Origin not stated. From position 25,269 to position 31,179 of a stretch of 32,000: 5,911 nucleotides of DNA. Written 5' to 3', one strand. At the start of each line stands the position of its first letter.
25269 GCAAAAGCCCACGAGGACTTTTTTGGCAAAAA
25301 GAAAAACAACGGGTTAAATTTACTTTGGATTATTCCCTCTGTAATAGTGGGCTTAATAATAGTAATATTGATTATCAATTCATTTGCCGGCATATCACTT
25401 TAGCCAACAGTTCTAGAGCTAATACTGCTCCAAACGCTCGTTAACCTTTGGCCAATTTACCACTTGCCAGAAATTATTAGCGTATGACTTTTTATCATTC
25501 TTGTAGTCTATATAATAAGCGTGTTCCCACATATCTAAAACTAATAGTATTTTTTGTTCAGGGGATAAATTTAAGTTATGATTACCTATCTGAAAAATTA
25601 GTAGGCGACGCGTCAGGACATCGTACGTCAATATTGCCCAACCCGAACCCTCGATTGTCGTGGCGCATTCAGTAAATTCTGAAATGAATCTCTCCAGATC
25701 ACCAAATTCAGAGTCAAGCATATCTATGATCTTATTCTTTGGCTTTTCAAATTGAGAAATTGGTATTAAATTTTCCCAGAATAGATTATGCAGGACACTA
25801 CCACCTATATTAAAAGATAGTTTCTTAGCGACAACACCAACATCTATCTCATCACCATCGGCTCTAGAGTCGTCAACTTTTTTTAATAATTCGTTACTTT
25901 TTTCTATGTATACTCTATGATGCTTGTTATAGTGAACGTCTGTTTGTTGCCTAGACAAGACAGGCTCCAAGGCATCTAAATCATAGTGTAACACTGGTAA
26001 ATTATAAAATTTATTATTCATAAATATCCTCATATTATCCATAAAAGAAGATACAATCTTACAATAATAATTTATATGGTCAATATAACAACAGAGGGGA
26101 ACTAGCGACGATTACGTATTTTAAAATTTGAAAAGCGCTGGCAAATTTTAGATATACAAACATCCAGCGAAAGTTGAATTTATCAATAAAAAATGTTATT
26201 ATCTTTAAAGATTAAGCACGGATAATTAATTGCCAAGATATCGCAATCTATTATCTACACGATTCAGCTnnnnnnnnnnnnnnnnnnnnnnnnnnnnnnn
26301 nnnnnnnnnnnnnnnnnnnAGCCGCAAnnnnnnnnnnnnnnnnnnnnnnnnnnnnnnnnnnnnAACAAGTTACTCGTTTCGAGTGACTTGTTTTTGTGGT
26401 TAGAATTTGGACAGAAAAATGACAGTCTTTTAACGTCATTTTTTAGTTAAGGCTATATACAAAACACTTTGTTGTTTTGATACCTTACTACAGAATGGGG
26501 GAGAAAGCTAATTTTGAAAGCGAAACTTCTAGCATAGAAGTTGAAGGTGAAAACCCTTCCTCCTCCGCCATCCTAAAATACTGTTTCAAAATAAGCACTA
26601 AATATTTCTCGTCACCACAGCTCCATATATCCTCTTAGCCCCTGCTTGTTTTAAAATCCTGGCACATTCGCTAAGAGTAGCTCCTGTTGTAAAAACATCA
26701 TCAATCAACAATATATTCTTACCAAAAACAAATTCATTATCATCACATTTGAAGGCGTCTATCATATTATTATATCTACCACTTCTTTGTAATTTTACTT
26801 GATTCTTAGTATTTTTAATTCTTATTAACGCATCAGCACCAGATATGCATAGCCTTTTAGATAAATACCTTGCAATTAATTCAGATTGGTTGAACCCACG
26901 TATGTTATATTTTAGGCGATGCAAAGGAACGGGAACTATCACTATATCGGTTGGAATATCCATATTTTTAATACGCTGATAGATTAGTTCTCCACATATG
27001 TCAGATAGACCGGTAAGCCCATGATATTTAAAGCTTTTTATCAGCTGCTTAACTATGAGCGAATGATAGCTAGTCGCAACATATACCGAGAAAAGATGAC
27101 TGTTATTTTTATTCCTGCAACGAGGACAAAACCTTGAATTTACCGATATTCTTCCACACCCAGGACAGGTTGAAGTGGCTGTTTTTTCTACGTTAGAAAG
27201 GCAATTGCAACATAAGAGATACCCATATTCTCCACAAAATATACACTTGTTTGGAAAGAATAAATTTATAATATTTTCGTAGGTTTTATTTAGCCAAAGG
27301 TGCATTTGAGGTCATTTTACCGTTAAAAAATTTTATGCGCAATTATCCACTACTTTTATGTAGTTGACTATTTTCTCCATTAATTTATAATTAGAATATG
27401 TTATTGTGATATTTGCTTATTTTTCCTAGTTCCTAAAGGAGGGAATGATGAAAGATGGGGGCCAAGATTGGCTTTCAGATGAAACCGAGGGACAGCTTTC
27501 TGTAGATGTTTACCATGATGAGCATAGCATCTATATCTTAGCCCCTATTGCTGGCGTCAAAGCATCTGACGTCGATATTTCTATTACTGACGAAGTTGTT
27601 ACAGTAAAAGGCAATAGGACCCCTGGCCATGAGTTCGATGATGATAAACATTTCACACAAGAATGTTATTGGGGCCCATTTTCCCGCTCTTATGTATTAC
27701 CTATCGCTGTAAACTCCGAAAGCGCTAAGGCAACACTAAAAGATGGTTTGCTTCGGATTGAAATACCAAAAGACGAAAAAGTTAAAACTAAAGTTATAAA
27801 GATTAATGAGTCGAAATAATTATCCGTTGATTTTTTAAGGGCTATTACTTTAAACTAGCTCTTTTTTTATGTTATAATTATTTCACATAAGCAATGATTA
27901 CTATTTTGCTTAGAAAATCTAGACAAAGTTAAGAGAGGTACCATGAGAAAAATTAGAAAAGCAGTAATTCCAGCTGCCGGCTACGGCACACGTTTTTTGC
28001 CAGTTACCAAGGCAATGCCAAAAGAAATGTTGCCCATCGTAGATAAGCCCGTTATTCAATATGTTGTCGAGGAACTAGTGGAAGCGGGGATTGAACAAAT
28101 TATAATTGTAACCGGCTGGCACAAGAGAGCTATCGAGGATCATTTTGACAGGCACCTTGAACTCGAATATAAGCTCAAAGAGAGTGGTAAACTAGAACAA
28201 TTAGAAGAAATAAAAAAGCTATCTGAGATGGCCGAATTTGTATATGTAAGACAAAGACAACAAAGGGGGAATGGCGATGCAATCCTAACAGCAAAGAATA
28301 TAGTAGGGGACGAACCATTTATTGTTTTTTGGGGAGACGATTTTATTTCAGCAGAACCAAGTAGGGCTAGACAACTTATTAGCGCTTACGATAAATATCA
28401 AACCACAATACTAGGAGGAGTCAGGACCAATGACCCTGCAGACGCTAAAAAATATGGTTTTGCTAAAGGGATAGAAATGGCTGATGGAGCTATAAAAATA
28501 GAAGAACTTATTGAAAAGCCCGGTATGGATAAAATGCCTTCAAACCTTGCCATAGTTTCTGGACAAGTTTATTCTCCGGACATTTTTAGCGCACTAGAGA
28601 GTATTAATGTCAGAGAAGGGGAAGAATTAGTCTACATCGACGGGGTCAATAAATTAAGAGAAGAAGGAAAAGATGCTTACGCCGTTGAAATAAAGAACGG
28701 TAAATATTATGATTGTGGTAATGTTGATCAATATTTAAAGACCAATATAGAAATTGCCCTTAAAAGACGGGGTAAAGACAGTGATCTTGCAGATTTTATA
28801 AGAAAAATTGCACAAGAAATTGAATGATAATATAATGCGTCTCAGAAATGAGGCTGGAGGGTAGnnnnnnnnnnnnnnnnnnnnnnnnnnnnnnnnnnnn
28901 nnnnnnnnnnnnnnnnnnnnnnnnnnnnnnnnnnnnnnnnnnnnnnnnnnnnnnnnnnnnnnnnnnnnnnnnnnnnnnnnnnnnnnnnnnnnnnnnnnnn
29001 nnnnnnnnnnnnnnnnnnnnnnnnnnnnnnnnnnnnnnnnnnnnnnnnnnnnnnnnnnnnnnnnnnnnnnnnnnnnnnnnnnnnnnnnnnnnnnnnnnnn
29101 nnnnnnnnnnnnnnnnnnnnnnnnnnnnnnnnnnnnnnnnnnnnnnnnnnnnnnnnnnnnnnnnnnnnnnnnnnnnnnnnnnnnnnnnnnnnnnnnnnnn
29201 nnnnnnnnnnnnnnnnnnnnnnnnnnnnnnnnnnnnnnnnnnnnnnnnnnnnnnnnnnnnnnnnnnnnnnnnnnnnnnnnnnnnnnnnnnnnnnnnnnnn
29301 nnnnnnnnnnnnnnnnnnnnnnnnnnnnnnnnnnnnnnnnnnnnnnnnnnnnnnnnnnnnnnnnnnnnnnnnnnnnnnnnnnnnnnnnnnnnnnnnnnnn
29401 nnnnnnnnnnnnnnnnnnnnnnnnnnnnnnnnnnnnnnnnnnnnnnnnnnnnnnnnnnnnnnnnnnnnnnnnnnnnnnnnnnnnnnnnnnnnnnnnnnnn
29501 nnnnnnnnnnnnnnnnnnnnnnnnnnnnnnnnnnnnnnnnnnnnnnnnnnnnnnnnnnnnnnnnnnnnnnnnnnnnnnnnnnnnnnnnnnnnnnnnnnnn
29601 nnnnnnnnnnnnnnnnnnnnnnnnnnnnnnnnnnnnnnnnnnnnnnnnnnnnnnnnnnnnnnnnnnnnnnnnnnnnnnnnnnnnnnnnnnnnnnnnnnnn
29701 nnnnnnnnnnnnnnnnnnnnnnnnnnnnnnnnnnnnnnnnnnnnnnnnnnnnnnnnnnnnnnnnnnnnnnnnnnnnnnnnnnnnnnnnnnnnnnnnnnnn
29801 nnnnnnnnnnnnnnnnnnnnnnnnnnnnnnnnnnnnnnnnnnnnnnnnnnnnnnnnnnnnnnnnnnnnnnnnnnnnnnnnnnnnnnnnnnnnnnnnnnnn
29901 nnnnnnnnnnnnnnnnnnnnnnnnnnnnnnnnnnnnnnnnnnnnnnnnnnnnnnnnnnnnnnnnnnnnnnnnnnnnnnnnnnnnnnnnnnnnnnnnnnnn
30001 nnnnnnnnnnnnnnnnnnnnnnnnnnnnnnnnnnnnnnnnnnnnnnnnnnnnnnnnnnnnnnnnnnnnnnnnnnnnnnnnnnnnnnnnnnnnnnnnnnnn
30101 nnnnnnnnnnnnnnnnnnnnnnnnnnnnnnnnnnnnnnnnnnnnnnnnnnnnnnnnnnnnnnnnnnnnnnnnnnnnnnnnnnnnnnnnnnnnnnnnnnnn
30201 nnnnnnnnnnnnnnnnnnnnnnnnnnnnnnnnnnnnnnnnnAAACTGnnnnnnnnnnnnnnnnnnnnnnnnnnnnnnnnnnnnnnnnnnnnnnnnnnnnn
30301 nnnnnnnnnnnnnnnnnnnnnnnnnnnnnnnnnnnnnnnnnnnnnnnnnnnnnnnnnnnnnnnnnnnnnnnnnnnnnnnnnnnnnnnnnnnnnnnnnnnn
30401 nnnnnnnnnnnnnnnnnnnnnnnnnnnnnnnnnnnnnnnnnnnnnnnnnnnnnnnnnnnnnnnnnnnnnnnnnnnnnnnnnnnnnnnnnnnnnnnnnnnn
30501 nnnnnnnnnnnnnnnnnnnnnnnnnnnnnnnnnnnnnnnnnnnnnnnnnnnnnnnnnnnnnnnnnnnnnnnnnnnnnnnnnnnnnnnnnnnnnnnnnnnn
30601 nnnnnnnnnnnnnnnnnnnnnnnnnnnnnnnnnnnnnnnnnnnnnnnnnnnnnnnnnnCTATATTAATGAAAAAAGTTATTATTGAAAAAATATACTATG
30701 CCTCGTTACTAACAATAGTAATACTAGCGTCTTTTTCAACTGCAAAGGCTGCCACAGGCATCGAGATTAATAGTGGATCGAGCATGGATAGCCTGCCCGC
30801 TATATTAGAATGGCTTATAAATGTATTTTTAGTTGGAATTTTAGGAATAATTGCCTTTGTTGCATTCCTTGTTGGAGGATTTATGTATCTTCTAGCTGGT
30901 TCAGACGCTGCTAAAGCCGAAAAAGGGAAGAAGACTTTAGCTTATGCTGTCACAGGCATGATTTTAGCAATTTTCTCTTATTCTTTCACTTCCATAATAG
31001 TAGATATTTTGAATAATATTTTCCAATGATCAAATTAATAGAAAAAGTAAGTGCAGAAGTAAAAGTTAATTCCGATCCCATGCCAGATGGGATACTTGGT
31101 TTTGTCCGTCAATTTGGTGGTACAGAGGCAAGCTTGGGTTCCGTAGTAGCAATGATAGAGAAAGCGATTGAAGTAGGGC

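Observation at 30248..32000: Tandem array of at least five highly diverged TrbC/VirB2-like mini-pilin paralogues running off the window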

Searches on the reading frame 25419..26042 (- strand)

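Call 43: search_protein_families(library=pfam, proteins=[window:25419-26042:-], max_evalue=0.001)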
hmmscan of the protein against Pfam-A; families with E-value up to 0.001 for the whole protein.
window:25419-26042:- (207 aa): 2 families
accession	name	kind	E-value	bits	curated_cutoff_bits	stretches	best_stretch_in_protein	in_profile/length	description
PF02777.23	Sod_Fe_C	-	1.3e-32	112.3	20.9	1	101-203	1-102/102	Iron/manganese superoxide dismutases, C-terminal domain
PF00081.27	Sod_Fe_N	-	9.7e-25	87.3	27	1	13-92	2-81/82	Iron/manganese superoxide dismutases, alpha-hairpin domain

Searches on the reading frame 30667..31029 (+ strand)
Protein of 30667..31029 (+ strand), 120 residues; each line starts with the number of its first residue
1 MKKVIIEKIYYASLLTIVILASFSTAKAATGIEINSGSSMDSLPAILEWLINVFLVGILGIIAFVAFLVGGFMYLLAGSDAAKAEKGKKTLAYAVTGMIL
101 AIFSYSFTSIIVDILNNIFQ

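Call 3: search_protein_families(library=pfam, proteins=[window:30667-31029:+], max_evalue=1)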
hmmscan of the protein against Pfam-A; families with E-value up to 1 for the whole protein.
window:30667-31029:+ (120 aa): 5 families
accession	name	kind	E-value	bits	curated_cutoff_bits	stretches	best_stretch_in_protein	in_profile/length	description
PF18895.5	T4SS_pilin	-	6e-08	33.1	26.6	1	53-109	14-69/71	Type IV secretion system pilin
PF04956.18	TrbC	-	0.00045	20.8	27.9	1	12-109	14-96/98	TrbC/VIRB2 pilin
PF13273.12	DUF4064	-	0.056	14.1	32.1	1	58-112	7-65/102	Protein of unknown function (DUF4064)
PF23906.1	DUF7248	-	0.11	12.9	27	1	36-68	2-34/58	Family of unknown function (DUF7248)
PF05858.17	BIV_Env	-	0.12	10.9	20.8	1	3-63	106-164/548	Bovine immunodeficiency virus surface protein (SU)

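Call 67: search_protein_families(library=pfam, alignment_id=A3, max_evalue=0.01)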
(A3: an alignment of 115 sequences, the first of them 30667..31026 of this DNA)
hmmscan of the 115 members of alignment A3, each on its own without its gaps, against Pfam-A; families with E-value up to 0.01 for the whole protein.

A. member 1, window:30667-31026:+ (120 aa): 2 families
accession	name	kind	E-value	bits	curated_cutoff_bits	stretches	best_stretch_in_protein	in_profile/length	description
PF18895.5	T4SS_pilin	-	6e-08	33.1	26.6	1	53-109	14-69/71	Type IV secretion system pilin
PF04956.18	TrbC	-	0.00045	20.8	27.9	1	12-109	14-96/98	TrbC/VIRB2 pilin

B. families by the number of members that match (of 115 scanned): 42 families (the first 25 are shown)
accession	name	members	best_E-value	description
PF18895.5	T4SS_pilin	115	1.3e-16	Type IV secretion system pilin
PF04956.18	TrbC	38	2.2e-07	TrbC/VIRB2 pilin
PF19607.4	DUF6112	13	0.00021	Family of unknown function (DUF6112)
PF05987.18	DUF898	9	0.0013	Bacterial protein of unknown function (DUF898)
PF04290.18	DctQ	4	0.004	Tripartite ATP-independent periplasmic transporters, DctQ component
PF10110.14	GPDPase_memb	3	5.4e-05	Membrane domain of glycerophosphoryl diester phosphodiesterase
PF01554.23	MatE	3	0.00029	MatE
PF04515.18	Choline_transpo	3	0.0019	Plasma-membrane choline transporter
PF24003.1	DUF7319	2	0.00013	Domain of unknown function (DUF7319)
PF05545.16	FixQ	2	0.00055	Cbb3-type cytochrome oxidase component FixQ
PF13197.11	DUF4013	2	0.0013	Protein of unknown function (DUF4013)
PF07331.16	TctB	2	0.0018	Tripartite tricarboxylate transporter TctB family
PF01275.24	Myelin_PLP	2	0.0022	Myelin proteolipid protein (PLP or lipophilin)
PF01578.25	Cytochrom_C_asm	1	0.00027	Cytochrome C assembly protein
PF07787.17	TMEM43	1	0.00058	Transmembrane protein 43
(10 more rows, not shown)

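Call 71: search_protein_families(library=ncbifam, proteins=[window:30667-31026:+], max_evalue=0.01)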
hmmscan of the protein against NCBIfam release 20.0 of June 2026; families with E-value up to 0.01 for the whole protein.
window:30667-31026:+ (120 aa): 1 family
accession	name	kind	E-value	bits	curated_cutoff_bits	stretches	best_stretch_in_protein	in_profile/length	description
NF045849.1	ICE_MMCAP2_0565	equivalog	0.00031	20.4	40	1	50-114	12-79/80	Mbov_0395 family pilin-like conjugal transfer protein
